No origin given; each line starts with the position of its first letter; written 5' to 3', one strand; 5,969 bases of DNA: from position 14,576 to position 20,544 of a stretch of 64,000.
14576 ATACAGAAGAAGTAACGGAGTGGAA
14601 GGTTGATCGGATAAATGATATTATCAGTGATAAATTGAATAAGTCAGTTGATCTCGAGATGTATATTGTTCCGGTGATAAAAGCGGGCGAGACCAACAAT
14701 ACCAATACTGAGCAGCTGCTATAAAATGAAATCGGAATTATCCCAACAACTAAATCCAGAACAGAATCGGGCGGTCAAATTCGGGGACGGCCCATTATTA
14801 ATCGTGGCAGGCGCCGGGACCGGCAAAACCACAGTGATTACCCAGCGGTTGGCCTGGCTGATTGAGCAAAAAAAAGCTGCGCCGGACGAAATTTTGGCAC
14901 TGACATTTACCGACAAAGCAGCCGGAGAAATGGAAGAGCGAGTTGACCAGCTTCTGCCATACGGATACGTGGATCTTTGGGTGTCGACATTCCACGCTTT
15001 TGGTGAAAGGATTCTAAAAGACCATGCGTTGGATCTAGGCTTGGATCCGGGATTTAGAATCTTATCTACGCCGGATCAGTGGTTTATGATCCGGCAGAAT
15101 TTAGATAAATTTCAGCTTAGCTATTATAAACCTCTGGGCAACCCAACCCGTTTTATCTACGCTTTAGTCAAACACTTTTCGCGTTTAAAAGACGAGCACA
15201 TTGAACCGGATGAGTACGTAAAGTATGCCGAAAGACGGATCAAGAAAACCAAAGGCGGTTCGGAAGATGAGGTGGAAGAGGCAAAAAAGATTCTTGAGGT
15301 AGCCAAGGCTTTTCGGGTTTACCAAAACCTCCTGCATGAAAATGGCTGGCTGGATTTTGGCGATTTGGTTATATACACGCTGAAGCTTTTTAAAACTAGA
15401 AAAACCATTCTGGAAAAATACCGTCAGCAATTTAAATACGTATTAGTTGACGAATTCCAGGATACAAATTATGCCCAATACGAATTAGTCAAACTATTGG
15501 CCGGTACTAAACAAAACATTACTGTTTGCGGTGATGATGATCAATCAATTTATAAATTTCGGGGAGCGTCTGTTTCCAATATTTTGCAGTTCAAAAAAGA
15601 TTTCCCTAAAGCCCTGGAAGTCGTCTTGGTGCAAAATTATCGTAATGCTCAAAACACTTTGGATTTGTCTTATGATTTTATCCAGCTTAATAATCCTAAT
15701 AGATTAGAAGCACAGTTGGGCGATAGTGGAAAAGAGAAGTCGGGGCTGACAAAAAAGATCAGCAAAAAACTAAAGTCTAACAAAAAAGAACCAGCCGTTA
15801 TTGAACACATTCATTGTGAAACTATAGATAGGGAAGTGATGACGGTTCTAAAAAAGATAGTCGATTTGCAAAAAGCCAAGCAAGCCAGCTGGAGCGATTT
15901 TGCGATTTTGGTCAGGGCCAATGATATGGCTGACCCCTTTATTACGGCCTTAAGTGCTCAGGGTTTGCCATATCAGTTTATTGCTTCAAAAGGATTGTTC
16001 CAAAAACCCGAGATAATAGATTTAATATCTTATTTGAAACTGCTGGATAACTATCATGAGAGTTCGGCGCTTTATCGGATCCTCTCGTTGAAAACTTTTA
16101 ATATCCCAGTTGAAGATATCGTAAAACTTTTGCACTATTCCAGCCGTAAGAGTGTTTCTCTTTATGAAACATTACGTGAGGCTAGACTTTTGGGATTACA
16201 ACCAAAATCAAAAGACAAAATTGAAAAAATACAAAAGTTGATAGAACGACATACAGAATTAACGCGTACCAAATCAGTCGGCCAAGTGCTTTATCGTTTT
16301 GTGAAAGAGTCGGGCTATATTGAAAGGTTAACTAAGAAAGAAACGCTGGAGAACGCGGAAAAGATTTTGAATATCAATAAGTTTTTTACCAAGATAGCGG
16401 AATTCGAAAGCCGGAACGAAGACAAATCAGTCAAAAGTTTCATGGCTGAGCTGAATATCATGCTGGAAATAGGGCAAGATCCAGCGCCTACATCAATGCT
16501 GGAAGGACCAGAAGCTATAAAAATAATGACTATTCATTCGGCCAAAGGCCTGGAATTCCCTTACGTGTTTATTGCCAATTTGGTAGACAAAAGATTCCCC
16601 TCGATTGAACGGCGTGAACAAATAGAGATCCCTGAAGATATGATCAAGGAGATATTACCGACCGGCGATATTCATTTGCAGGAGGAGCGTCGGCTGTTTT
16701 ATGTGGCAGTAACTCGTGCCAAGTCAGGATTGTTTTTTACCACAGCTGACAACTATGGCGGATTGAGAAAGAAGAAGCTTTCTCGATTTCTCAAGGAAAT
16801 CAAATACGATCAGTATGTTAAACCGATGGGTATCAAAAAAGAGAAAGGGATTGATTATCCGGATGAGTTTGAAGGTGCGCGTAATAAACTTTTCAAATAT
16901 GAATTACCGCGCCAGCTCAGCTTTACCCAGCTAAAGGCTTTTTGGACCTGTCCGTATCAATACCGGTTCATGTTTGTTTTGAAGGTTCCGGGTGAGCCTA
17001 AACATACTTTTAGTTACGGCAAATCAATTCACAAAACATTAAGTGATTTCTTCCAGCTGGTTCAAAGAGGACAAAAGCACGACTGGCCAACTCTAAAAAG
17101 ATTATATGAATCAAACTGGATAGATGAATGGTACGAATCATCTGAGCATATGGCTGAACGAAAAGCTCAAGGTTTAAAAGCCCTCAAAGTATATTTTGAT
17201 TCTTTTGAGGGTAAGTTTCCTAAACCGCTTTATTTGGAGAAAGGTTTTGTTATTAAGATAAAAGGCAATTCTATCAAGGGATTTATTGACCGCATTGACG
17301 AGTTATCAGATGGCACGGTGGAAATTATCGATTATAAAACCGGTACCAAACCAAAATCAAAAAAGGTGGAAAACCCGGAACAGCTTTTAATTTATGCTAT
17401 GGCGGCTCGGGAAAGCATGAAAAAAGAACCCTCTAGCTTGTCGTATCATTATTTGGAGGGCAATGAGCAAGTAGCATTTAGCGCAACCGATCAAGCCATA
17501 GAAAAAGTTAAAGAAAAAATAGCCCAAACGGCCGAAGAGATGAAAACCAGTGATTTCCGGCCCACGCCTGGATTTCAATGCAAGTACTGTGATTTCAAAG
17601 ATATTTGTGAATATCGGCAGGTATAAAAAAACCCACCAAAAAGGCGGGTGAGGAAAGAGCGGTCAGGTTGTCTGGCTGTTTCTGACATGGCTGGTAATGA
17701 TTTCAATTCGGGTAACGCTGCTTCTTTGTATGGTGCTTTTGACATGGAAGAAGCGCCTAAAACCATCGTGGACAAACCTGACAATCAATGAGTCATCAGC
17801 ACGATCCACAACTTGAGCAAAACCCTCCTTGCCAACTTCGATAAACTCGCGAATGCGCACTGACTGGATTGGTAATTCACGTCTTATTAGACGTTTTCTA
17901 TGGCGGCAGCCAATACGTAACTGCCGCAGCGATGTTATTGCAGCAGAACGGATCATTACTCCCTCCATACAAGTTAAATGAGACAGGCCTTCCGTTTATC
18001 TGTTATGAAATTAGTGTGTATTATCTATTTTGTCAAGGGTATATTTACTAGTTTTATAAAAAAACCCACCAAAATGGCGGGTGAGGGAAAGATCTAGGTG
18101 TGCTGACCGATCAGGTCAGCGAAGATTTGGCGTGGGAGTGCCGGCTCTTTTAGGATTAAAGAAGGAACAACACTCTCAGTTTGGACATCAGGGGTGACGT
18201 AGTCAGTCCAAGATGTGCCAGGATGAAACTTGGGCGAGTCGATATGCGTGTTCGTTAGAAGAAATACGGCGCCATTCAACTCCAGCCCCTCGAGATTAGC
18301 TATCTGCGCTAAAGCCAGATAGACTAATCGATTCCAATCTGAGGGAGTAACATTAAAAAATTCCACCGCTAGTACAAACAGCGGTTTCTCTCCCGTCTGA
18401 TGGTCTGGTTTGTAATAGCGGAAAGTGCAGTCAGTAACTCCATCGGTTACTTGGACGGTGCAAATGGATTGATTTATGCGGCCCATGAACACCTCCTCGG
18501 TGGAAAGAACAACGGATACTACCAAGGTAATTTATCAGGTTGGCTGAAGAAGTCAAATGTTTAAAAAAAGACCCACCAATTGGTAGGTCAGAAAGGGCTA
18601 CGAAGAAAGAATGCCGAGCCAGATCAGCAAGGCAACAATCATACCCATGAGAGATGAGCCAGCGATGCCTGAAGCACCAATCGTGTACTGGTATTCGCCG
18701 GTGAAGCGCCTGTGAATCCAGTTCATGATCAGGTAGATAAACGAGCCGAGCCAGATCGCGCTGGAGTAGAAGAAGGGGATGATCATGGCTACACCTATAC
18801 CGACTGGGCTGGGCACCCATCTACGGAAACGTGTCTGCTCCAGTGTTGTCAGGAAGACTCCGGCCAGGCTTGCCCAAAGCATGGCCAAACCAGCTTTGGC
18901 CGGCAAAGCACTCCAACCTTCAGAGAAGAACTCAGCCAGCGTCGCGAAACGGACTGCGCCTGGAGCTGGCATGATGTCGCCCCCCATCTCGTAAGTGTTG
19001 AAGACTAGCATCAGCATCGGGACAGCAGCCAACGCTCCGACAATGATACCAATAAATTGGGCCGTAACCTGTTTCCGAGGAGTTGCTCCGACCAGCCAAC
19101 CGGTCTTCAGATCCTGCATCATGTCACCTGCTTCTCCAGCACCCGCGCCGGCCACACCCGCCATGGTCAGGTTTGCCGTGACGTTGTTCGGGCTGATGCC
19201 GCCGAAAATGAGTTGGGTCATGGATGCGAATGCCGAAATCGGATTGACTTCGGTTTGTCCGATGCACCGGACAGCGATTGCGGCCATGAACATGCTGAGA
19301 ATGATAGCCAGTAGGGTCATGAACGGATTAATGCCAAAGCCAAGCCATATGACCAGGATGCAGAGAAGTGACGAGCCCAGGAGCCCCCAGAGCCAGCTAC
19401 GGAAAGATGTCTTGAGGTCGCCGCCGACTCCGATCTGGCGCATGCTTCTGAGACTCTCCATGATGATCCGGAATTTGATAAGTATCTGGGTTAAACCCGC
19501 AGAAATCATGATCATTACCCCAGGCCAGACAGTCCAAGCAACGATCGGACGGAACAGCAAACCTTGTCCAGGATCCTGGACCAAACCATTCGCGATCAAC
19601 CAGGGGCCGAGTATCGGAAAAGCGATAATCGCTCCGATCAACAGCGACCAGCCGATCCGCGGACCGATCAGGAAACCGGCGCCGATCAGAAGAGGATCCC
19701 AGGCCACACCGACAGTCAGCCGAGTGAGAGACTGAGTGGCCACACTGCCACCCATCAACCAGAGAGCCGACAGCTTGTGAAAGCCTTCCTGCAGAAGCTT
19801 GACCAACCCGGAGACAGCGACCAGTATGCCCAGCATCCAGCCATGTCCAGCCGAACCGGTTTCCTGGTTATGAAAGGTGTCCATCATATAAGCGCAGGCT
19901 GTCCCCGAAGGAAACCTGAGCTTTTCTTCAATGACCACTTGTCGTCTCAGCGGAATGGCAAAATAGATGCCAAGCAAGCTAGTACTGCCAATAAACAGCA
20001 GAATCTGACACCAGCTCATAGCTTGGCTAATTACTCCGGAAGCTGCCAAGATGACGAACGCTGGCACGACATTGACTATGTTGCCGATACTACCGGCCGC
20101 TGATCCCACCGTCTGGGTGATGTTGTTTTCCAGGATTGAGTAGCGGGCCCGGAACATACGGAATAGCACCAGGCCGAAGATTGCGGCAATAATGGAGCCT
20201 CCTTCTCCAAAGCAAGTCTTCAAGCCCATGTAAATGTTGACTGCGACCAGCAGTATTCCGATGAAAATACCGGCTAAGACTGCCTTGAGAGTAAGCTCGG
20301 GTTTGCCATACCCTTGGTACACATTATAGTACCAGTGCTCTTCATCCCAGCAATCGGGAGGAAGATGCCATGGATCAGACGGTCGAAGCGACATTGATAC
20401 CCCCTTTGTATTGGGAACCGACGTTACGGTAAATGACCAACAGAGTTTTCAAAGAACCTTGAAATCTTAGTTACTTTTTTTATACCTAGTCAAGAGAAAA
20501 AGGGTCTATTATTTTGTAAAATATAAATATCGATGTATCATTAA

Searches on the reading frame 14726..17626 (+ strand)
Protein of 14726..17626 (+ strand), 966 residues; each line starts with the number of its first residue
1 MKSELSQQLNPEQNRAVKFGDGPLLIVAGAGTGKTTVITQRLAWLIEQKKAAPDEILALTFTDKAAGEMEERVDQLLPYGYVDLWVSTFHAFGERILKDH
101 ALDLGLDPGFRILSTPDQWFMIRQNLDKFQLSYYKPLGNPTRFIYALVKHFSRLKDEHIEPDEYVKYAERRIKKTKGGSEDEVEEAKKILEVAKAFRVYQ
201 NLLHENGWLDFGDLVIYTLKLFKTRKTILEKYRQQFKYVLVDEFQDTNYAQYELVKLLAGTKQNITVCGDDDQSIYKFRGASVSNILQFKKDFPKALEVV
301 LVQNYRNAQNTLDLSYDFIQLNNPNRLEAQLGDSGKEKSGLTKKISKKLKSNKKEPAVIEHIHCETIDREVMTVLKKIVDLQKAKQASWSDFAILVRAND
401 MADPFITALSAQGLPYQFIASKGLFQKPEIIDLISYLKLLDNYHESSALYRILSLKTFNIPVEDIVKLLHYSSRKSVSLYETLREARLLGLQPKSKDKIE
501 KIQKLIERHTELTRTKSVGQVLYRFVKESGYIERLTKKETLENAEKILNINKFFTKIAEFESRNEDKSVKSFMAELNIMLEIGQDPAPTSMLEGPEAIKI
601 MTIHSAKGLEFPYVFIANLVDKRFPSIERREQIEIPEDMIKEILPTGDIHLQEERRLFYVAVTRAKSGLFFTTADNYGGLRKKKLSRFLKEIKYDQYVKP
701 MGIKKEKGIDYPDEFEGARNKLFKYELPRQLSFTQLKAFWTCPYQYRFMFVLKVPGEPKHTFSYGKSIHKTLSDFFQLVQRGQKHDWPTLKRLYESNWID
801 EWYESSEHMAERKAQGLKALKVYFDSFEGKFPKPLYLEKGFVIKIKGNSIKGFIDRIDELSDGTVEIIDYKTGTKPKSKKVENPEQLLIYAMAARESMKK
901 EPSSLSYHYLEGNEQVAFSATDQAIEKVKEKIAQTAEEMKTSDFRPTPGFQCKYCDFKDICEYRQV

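Call 32: search_protein_families(library=pfam, proteins=[window:14726-17626:+], max_evalue=0.0001)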
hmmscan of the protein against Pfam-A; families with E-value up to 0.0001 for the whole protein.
window:14726-17626:+ (966 aa): 8 families
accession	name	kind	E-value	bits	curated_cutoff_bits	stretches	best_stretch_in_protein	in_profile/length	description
PF00580.27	UvrD-helicase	-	3e-81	273.5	23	1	9-294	1-271/271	UvrD/REP helicase N-terminal domain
PF13361.12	UvrD_C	-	5.7e-54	184.3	25.6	1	299-674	1-348/350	UvrD-like helicase C-terminal domain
PF12705.13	PDDEXK_1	-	2.8e-36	126.1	22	1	730-962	1-247/247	PD-(D/E)XK nuclease superfamily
PF13245.12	AAA_19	-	9.7e-25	87.7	25.1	1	13-279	1-134/134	AAA domain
PF13538.12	UvrD_C_2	-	1.6e-11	44.3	27.4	0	600-619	4-23/52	UvrD-like helicase C-terminal domain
PF13604.12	AAA_30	-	9.4e-07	29.2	27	0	8-73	1-66/191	AAA domain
PF01443.25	Viral_helicase1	-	2.7e-06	27.8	21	0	224-316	46-138/228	Viral superfamily 1 RNA helicase core domain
PF01930.23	Cas_Cas4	-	4.7e-06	27.2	22.7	1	851-961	53-158/160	Domain of unknown function DUF83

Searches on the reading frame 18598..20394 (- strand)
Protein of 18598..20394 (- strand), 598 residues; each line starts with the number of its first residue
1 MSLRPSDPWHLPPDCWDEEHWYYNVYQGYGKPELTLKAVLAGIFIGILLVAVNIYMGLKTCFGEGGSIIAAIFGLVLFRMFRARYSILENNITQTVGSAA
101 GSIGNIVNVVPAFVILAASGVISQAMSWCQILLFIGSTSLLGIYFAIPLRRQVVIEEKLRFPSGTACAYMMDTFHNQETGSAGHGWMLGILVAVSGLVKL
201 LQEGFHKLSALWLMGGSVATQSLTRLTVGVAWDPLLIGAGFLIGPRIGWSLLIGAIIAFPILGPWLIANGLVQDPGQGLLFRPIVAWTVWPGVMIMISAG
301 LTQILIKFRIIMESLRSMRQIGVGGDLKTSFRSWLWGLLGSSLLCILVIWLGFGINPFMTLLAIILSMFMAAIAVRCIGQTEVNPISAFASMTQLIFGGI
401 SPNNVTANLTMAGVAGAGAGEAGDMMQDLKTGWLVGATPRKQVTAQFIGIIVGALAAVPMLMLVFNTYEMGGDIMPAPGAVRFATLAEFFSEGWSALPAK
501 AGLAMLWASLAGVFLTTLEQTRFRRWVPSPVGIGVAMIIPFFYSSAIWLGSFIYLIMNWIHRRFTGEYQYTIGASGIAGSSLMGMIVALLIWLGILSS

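Call 33: search_protein_families(library=pfam, proteins=[window:18598-20394:-], max_evalue=0.0001)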
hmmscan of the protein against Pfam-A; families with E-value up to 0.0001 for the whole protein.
window:18598-20394:- (598 aa): 1 family
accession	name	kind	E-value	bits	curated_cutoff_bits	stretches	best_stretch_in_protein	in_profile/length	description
PF03169.20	OPT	-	6.2e-72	243.6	25.8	1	33-590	1-622/623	OPT oligopeptide transporter protein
